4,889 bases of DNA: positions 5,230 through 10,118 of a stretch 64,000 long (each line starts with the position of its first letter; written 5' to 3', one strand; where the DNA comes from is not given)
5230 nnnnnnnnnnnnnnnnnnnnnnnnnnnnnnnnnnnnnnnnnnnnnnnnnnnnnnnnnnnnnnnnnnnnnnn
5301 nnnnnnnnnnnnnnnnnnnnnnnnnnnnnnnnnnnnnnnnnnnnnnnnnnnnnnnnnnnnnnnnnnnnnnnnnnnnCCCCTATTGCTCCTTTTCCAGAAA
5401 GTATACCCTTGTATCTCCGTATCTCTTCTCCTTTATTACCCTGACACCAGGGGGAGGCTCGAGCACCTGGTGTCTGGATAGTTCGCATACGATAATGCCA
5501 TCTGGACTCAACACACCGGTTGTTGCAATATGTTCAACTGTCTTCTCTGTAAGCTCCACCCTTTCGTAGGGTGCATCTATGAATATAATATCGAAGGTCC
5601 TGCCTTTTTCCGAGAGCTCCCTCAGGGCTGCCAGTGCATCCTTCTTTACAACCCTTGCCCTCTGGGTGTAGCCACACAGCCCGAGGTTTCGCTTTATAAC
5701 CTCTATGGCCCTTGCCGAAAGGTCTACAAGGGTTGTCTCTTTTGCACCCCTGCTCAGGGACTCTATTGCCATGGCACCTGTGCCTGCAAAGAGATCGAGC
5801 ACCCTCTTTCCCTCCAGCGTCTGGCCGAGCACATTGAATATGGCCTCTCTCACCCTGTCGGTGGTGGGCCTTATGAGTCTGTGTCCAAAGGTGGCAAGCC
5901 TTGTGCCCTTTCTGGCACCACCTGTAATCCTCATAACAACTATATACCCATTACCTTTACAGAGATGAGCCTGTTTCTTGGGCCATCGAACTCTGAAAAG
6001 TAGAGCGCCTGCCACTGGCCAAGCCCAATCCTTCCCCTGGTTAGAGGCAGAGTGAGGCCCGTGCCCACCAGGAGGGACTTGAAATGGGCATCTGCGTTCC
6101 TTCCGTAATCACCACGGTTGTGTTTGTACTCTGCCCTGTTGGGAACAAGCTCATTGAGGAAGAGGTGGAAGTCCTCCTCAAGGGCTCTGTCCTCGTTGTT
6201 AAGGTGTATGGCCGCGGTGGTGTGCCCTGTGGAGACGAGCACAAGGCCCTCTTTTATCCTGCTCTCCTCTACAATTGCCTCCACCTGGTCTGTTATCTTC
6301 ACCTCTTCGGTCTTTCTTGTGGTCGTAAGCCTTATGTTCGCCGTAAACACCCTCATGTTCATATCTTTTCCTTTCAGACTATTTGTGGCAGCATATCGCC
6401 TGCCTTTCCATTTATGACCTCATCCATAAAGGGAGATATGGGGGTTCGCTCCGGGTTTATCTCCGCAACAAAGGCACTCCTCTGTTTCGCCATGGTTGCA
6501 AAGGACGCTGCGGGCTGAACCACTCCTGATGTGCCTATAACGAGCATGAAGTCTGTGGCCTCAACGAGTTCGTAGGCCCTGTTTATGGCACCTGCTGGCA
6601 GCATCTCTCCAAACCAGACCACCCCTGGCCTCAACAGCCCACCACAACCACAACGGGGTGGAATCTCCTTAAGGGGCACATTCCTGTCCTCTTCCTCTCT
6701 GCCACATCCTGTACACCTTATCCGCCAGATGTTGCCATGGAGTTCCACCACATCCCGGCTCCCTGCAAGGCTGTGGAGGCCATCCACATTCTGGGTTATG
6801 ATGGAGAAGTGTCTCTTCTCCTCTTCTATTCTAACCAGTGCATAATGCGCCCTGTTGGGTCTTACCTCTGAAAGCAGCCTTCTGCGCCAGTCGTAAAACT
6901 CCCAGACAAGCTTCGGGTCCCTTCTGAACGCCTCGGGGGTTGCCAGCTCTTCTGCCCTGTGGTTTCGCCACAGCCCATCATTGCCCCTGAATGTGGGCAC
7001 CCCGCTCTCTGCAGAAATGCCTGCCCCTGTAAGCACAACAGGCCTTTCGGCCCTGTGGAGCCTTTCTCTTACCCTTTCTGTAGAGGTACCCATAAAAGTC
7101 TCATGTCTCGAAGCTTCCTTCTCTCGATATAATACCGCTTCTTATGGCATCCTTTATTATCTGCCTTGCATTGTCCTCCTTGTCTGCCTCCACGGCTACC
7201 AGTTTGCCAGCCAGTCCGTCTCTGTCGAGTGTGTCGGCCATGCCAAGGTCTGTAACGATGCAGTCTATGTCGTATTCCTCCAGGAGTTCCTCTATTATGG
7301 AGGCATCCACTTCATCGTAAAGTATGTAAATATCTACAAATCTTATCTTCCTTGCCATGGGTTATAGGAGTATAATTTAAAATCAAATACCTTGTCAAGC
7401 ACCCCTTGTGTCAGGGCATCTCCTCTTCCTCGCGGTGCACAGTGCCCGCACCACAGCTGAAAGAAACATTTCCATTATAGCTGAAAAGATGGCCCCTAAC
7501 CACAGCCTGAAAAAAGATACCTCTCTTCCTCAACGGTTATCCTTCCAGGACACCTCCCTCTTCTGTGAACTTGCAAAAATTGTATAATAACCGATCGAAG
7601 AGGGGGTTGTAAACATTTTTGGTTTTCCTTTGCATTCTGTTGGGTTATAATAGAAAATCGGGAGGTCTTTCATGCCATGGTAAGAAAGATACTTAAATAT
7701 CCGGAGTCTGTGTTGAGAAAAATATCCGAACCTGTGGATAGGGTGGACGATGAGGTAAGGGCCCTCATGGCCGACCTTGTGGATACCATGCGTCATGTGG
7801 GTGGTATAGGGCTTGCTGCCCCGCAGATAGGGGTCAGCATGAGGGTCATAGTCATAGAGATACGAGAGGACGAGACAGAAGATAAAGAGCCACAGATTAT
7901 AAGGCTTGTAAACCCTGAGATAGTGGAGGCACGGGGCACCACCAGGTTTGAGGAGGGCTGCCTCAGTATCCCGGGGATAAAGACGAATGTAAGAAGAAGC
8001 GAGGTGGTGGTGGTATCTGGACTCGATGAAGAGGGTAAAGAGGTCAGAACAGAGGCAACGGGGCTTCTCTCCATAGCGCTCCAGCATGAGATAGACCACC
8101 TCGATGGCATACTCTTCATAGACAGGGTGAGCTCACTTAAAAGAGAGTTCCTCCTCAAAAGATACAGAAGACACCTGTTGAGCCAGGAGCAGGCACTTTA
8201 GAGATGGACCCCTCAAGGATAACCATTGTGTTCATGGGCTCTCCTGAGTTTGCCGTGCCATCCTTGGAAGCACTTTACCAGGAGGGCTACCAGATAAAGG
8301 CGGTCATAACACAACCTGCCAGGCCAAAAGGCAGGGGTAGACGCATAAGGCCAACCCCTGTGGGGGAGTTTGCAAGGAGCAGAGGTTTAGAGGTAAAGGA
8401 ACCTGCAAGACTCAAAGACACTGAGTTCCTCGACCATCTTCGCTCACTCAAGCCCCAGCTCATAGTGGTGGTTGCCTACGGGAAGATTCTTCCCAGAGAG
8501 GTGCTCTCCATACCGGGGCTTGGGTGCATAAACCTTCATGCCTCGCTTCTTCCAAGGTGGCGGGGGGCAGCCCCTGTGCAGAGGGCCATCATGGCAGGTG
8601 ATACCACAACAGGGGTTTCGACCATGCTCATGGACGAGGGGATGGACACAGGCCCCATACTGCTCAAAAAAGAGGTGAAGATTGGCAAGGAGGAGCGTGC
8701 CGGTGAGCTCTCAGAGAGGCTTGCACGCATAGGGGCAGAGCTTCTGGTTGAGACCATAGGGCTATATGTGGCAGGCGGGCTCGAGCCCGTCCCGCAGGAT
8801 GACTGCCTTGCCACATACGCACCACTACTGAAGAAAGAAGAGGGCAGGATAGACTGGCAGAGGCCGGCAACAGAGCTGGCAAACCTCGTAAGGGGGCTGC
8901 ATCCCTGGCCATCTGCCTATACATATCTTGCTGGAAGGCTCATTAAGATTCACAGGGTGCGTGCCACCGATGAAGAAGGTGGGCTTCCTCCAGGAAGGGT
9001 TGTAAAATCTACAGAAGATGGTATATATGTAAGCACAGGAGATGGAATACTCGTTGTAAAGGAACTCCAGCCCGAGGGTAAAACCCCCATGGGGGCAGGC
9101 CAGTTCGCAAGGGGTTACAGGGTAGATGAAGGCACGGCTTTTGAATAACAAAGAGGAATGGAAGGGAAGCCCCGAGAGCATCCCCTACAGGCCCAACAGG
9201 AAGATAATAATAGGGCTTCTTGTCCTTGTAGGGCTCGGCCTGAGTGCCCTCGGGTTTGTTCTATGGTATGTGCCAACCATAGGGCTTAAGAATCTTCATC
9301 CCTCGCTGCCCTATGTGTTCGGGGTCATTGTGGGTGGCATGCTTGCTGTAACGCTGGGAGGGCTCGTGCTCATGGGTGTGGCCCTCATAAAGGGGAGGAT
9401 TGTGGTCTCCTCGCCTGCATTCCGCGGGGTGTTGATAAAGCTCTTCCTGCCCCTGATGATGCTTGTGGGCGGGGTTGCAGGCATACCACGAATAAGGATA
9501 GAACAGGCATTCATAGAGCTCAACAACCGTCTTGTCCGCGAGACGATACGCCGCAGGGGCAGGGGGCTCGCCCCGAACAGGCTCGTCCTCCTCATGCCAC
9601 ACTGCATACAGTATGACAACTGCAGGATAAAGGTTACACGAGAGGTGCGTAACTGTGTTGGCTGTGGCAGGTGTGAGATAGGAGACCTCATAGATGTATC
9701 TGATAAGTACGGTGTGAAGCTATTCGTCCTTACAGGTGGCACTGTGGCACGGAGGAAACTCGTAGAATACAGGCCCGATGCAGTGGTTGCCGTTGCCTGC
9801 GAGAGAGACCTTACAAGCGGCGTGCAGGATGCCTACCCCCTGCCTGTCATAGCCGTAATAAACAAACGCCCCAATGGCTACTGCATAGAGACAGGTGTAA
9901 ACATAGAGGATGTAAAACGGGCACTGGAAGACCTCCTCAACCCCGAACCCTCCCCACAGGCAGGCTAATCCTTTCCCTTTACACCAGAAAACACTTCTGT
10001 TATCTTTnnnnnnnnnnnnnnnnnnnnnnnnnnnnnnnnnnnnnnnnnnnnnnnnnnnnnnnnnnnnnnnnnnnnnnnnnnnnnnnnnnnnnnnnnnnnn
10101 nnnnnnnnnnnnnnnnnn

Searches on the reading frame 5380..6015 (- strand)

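Call 67: search_protein_families(library=pfam, proteins=[window:5380-6015:-], max_evalue=0.00001)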
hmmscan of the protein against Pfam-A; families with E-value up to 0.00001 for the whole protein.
window:5380-6015:- (211 aa): 7 families
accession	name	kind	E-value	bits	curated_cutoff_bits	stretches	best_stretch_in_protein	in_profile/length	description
PF03602.21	Cons_hypoth95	-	2.6e-53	180.9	24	1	28-207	1-181/182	Conserved hypothetical protein 95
PF13847.12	Methyltransf_31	-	3.4e-10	40.2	27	1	68-181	3-113/145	Methyltransferase domain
PF05175.20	MTS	-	2.1e-08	34.4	23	1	59-162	23-121/170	Methyltransferase small domain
PF13649.12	Methyltransf_25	-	5.4e-08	33.8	27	1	72-164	1-90/97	Methyltransferase domain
PF13489.12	Methyltransf_23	-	9.2e-07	29.2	27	1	62-180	16-119/164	Methyltransferase domain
PF06325.19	PrmA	-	1.2e-06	28.7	22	1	66-176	159-263/296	Ribosomal protein L11 methyltransferase (PrmA)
PF02005.22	TRM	-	2.5e-06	27.4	27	1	61-169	41-149/376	N2,N2-dimethylguanosine tRNA methyltransferase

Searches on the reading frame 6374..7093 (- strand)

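Call 67: search_protein_families(library=pfam, proteins=[window:6374-7093:-], max_evalue=0.00001)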
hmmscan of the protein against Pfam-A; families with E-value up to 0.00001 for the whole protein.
window:6374-7093:- (239 aa): 1 family
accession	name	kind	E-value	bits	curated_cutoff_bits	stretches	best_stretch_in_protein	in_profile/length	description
PF02146.23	SIR2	-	1.9e-54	184.8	24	1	23-194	1-180/180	Sir2 family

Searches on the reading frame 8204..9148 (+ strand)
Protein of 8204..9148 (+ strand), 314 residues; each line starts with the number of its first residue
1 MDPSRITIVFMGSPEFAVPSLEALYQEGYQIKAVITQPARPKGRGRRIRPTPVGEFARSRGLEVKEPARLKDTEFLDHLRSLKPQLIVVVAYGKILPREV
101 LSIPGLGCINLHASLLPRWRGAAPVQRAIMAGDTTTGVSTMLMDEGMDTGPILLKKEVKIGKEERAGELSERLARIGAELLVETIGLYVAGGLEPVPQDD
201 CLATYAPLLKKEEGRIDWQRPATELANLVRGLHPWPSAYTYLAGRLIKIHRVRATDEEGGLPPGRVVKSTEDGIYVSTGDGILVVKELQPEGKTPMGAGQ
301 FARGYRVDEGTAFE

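Call 67: search_protein_families(library=pfam, proteins=[window:8204-9148:+], max_evalue=0.00001)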
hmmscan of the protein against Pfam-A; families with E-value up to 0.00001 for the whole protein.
window:8204-9148:+ (314 aa): 2 families
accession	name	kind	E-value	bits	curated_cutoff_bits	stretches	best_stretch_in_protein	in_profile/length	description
PF00551.24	Formyl_trans_N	-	9.9e-45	152.9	26.1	1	6-185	3-181/181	Formyl transferase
PF02911.23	Formyl_trans_C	-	4.3e-29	101.1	21.1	1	209-306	2-100/100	Formyl transferase, C-terminal domain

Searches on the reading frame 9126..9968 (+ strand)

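Call 67: search_protein_families(library=pfam, proteins=[window:9126-9968:+], max_evalue=0.00001)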
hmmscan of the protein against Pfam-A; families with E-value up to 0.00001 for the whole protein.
window:9126-9968:+ (280 aa): 1 family
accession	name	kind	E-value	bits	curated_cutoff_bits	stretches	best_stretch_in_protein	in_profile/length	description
PF01976.22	DUF116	-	2.5e-49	167.2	25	1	110-266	2-154/155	Protein of unknown function DUF116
